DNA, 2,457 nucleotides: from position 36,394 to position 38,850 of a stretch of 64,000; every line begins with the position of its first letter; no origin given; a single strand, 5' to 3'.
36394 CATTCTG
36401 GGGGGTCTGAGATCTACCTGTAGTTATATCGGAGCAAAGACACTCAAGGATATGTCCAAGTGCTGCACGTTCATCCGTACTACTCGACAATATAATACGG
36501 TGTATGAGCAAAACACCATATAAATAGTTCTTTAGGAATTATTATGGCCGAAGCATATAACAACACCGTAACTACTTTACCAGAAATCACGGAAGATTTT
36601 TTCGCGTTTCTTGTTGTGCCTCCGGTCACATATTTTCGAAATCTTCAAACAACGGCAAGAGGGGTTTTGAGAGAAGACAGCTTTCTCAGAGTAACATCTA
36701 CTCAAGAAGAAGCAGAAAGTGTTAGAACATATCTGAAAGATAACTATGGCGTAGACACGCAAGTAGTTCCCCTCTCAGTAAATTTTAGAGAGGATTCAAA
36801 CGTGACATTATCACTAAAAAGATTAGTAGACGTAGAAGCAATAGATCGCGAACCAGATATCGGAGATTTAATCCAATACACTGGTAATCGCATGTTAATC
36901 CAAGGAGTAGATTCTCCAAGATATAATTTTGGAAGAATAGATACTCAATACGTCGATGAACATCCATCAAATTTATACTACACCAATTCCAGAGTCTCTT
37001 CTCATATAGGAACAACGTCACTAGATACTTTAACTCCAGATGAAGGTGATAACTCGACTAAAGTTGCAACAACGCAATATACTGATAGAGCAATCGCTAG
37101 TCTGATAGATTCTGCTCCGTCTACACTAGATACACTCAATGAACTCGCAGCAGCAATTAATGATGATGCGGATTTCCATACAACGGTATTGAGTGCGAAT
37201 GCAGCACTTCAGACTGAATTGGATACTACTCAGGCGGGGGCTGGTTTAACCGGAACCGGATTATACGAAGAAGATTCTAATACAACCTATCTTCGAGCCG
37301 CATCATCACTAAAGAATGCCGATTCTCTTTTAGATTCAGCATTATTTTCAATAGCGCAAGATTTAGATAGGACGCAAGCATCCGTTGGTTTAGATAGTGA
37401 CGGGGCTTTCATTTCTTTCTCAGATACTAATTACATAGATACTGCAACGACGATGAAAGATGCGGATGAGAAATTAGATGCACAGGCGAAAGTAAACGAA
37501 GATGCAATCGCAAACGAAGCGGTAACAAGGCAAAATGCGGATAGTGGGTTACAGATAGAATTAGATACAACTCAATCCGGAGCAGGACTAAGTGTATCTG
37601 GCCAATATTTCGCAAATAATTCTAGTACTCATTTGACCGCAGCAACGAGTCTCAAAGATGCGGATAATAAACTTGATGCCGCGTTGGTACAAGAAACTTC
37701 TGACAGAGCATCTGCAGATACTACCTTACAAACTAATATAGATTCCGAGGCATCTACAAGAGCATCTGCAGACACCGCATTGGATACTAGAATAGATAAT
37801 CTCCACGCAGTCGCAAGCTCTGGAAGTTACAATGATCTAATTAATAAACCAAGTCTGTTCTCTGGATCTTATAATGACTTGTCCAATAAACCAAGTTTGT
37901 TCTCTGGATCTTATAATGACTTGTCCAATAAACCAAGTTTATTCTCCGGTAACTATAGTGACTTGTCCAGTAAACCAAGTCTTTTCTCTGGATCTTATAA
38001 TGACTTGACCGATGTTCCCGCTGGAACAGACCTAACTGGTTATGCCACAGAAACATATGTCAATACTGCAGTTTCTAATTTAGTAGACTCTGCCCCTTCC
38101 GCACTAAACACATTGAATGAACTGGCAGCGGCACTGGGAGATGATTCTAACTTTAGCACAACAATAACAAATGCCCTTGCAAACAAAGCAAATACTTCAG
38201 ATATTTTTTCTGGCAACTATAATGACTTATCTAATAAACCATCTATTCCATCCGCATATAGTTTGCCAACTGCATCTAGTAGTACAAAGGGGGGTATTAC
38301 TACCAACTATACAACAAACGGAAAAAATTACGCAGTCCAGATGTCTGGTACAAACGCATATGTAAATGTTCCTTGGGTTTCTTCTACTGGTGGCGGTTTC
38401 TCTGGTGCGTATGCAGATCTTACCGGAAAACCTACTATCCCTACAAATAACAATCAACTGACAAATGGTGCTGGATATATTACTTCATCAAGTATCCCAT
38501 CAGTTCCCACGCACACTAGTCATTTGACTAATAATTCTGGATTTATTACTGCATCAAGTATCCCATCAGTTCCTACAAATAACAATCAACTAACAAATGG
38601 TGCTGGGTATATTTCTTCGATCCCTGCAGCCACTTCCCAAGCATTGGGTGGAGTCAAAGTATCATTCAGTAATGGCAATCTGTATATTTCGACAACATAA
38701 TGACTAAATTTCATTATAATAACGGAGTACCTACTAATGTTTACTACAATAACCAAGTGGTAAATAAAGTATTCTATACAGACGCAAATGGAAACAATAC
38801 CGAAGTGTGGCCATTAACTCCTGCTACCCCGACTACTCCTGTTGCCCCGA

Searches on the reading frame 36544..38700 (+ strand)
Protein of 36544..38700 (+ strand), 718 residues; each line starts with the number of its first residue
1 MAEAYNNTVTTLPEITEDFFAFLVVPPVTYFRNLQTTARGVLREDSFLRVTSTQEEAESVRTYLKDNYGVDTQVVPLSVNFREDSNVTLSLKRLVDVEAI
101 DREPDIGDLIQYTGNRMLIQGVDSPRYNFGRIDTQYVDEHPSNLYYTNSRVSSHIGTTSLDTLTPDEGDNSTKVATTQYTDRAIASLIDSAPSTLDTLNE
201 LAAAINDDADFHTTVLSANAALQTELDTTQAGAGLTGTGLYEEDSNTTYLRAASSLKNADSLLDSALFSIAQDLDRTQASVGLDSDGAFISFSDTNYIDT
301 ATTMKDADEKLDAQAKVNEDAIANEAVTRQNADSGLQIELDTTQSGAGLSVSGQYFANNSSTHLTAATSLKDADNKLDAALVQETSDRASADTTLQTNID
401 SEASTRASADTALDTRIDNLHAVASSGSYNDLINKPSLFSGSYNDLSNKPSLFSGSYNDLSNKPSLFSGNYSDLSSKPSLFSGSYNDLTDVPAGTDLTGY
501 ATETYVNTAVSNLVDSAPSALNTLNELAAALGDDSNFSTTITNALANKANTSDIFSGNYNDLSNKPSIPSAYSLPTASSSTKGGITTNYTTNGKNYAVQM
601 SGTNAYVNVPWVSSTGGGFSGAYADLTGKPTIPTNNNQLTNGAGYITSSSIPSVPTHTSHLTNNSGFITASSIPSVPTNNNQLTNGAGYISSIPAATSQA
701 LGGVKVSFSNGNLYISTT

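Call 7: search_protein_families(library=phrogs, proteins=[window:36544-38700:+], max_evalue=0.00001)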
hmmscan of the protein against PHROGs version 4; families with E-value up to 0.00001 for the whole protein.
window:36544-38700:+ (718 aa): 21 families
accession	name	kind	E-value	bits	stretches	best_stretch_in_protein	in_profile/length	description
phrog_1197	-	tail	1.1e-37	131.4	2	405-553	125-242/715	tail protein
phrog_2631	-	tail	6.1e-32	112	2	162-235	359-432/644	tail fiber protein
phrog_7032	-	tail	8e-28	98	2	494-596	270-366/866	tail fiber protein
phrog_454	-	tail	1.5e-25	90.6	2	493-548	378-433/1376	tail fiber protein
phrog_32311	-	unknown function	9.3e-24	85.1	2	495-553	274-332/577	-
phrog_21962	-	tail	8.2e-22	78.9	2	182-245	155-218/321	tail protein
phrog_38759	-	unknown function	2.1e-19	70.5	2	493-552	186-245/920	-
phrog_6043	-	unknown function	2e-18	67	1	488-553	447-512/814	-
phrog_8713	-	tail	2.2e-17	64.2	2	501-552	421-472/509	tail fiber protein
phrog_23820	-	tail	8.2e-17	62.9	2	502-558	101-157/221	tail fiber protein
phrog_24456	-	tail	3.3e-16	59.6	1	495-555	328-388/972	tail fiber protein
phrog_4757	-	unknown function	1.3e-15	58.5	1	355-550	32-142/359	-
phrog_7765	-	unknown function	1.6e-15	57.4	2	503-586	233-313/578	-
phrog_18185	-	tail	1.1e-10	42.5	1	501-554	241-294/399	tail fiber protein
phrog_1125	-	tail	3.7e-10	40.7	0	486-553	249-315/412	tail fiber protein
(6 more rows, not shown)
